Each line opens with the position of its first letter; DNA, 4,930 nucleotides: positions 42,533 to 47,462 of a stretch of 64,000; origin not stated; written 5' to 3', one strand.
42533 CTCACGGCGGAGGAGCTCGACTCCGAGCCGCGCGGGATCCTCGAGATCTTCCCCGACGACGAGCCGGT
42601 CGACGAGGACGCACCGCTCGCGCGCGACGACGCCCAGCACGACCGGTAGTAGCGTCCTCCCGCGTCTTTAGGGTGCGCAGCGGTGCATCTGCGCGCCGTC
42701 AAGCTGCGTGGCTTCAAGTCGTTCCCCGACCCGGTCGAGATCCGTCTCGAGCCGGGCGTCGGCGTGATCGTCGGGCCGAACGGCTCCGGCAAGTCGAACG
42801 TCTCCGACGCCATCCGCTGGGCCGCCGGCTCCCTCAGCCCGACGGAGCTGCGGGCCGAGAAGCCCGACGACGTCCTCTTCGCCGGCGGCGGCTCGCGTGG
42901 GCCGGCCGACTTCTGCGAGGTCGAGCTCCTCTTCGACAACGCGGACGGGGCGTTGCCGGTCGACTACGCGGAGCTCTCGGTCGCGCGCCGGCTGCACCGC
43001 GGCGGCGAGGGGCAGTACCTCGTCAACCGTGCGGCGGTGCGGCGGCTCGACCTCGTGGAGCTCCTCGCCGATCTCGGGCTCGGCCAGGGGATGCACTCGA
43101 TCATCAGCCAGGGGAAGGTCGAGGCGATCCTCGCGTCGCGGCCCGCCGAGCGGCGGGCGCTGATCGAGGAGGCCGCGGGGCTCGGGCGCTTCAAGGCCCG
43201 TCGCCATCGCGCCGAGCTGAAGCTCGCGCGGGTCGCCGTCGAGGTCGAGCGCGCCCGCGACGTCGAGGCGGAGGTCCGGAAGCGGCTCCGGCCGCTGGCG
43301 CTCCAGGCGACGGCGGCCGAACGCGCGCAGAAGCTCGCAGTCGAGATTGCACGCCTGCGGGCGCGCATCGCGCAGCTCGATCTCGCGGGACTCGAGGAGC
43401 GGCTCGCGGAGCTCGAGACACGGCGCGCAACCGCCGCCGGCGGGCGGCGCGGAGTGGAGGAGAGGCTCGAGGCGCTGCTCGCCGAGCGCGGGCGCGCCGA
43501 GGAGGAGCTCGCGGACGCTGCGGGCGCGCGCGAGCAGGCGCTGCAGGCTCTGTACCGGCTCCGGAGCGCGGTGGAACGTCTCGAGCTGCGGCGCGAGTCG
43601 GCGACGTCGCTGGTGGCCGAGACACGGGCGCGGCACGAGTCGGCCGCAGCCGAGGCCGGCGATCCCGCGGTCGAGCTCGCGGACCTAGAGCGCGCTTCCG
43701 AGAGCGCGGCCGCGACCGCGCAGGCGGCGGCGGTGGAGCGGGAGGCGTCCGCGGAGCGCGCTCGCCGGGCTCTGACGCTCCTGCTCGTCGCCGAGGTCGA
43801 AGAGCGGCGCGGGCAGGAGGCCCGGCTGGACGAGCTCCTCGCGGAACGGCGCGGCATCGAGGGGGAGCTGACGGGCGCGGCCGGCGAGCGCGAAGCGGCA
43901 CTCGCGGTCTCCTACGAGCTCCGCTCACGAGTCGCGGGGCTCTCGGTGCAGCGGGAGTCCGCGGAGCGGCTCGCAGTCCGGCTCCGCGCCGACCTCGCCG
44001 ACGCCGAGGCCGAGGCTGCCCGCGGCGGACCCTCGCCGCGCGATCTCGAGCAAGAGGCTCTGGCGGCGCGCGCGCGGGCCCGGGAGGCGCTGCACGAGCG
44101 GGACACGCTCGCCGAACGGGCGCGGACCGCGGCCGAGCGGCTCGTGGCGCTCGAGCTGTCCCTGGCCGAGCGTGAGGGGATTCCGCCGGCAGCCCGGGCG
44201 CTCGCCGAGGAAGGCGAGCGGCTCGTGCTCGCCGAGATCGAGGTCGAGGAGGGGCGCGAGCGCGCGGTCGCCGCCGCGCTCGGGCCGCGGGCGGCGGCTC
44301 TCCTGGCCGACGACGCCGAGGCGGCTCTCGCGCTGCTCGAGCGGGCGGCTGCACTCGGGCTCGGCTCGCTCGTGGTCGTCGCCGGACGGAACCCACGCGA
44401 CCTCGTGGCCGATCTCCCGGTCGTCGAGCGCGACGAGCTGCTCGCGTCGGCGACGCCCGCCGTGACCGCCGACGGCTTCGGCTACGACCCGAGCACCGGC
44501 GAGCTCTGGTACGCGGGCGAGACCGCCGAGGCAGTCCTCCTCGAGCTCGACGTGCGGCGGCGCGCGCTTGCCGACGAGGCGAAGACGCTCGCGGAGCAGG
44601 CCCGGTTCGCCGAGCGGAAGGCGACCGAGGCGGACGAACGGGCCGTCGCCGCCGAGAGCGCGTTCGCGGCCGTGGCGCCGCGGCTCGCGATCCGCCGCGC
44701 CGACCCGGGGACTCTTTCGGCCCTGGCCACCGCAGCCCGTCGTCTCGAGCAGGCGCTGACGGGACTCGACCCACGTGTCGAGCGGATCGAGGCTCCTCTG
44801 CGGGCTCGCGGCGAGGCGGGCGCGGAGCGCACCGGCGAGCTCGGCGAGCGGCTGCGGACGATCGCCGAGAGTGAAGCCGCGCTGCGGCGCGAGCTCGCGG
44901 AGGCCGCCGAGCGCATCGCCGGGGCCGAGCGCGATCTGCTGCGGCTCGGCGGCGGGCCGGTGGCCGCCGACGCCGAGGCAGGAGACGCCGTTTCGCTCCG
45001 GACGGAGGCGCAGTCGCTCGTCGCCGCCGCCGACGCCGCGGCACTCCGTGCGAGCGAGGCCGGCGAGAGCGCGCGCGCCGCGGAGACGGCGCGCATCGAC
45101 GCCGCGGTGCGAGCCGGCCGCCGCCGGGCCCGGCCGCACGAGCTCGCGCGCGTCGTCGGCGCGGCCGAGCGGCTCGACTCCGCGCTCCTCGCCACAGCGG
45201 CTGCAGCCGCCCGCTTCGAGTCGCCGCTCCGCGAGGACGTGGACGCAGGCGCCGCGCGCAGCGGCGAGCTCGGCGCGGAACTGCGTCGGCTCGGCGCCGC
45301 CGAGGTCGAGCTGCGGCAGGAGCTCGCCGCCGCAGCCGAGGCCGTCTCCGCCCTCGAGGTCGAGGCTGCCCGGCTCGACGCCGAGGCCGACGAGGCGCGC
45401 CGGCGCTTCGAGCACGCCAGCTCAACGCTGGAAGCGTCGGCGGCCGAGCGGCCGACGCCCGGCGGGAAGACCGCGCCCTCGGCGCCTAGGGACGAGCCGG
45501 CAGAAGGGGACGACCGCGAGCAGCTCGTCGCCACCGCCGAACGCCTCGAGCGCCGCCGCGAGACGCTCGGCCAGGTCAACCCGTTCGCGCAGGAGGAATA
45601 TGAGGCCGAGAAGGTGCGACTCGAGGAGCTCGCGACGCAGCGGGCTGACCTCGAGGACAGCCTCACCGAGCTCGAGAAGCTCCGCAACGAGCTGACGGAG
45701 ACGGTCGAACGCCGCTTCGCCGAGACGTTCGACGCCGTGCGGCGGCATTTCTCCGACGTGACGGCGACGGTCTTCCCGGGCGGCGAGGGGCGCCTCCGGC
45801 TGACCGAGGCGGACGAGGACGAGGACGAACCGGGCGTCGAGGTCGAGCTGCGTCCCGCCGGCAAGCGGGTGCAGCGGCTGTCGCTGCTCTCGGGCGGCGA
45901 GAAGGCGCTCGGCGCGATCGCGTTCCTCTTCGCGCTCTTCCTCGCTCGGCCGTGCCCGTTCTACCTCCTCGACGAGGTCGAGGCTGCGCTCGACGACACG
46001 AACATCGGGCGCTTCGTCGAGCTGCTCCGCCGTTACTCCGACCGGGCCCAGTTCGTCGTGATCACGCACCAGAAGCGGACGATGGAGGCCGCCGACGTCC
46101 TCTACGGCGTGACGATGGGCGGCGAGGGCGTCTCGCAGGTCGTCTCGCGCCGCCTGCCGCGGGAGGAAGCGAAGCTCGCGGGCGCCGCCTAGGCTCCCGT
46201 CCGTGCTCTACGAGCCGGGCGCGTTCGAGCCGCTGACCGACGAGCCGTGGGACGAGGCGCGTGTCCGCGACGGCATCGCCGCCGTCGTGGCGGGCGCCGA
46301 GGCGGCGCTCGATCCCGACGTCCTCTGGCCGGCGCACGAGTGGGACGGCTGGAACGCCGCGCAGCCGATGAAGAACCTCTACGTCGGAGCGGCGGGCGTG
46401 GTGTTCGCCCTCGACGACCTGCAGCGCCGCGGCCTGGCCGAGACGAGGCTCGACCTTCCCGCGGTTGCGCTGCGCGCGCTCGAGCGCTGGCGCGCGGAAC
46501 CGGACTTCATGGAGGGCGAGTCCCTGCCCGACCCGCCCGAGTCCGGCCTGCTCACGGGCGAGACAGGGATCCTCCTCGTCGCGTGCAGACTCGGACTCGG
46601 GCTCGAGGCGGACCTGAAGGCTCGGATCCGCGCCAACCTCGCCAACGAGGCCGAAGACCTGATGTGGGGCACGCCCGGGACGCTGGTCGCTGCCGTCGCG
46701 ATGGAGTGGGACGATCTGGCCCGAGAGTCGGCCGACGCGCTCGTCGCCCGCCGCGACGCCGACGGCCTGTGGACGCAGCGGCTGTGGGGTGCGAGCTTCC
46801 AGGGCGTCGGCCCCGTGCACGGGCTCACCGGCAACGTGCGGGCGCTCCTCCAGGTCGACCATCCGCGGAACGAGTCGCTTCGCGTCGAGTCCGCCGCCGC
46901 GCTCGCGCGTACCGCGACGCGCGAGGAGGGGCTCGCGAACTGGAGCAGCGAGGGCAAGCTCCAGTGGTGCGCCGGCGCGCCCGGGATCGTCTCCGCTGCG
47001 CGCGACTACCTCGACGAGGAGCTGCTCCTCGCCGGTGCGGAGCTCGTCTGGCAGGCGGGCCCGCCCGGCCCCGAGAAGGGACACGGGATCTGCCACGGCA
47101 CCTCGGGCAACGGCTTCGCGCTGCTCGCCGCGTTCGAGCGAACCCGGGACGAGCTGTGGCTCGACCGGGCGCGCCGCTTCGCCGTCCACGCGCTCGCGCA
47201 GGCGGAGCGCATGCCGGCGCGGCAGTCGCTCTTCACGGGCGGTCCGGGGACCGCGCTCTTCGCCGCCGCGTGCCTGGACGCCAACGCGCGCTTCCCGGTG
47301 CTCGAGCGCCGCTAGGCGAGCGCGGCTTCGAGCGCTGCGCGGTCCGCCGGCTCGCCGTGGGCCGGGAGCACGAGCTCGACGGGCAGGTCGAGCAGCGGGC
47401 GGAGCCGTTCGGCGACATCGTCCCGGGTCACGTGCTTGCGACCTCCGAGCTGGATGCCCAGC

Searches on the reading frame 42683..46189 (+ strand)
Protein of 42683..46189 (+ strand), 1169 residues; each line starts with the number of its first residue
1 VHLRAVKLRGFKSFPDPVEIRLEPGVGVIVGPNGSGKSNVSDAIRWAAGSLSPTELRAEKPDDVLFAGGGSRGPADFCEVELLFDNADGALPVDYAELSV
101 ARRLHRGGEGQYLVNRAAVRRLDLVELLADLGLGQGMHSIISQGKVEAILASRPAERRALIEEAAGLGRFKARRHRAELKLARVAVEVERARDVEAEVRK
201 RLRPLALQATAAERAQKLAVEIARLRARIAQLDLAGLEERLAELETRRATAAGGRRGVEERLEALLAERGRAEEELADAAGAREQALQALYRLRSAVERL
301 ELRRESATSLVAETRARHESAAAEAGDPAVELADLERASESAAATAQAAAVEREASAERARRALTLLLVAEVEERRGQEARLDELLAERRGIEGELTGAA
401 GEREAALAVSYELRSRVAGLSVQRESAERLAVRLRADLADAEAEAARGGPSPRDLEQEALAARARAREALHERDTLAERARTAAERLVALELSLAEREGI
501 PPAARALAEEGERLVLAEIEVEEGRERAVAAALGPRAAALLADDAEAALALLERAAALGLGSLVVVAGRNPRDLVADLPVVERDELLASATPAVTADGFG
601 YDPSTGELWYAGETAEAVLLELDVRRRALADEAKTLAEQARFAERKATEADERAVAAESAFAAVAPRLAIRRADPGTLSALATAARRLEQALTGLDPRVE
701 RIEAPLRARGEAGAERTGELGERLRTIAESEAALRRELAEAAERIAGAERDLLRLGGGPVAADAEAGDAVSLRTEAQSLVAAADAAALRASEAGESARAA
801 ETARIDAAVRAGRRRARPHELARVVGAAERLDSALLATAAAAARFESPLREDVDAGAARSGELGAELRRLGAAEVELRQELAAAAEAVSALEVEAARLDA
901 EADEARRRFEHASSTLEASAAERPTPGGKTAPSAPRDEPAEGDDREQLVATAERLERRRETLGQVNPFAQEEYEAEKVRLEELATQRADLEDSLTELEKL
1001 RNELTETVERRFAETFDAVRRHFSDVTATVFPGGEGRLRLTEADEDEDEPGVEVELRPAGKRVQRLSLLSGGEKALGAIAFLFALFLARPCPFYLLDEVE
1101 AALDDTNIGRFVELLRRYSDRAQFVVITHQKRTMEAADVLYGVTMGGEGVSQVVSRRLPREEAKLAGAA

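Call 38: search_protein_families(library=pfam, max_evalue=0.00001, proteins=[window:42683-46189:+])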
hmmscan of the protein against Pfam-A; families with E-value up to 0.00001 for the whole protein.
window:42683-46189:+ (1169 aa): 4 families
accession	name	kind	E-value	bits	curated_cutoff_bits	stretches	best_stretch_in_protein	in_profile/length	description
PF02463.25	SMC_N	-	9.2e-60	202.2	40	1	3-1151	2-219/220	RecF/RecN/SMC N terminal domain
PF13304.12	AAA_21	-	4.6e-15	56.9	27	1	1014-1130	220-299/304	AAA domain, putative AbiEii toxin, Type IV TA system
PF13476.12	AAA_23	-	2e-13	51.9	27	1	6-95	2-87/201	AAA domain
PF13175.12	AAA_15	-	3.6e-07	30.6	32.1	1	1-46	1-45/374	AAA ATPase domain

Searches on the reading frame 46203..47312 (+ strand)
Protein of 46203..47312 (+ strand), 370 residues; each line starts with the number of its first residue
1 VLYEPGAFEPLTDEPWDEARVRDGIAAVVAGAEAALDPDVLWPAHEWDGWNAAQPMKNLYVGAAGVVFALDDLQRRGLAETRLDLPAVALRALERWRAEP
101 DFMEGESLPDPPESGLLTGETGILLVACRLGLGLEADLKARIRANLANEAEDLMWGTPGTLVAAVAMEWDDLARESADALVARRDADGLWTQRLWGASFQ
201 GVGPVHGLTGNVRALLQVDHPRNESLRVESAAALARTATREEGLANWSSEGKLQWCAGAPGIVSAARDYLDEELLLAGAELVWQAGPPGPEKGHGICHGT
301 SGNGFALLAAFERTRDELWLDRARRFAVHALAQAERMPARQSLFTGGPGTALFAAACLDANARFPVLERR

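Call 31: search_protein_families(library=pfam, max_evalue=0.00001, proteins=[window:46203-47312:+])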
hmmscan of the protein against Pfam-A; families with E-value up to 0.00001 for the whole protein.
window:46203-47312:+ (370 aa): 1 family
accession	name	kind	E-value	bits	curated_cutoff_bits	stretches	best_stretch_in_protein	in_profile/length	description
PF05147.19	LANC_like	-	3.4e-17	62.5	23.2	1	58-361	6-341/350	Lanthionine synthetase C-like protein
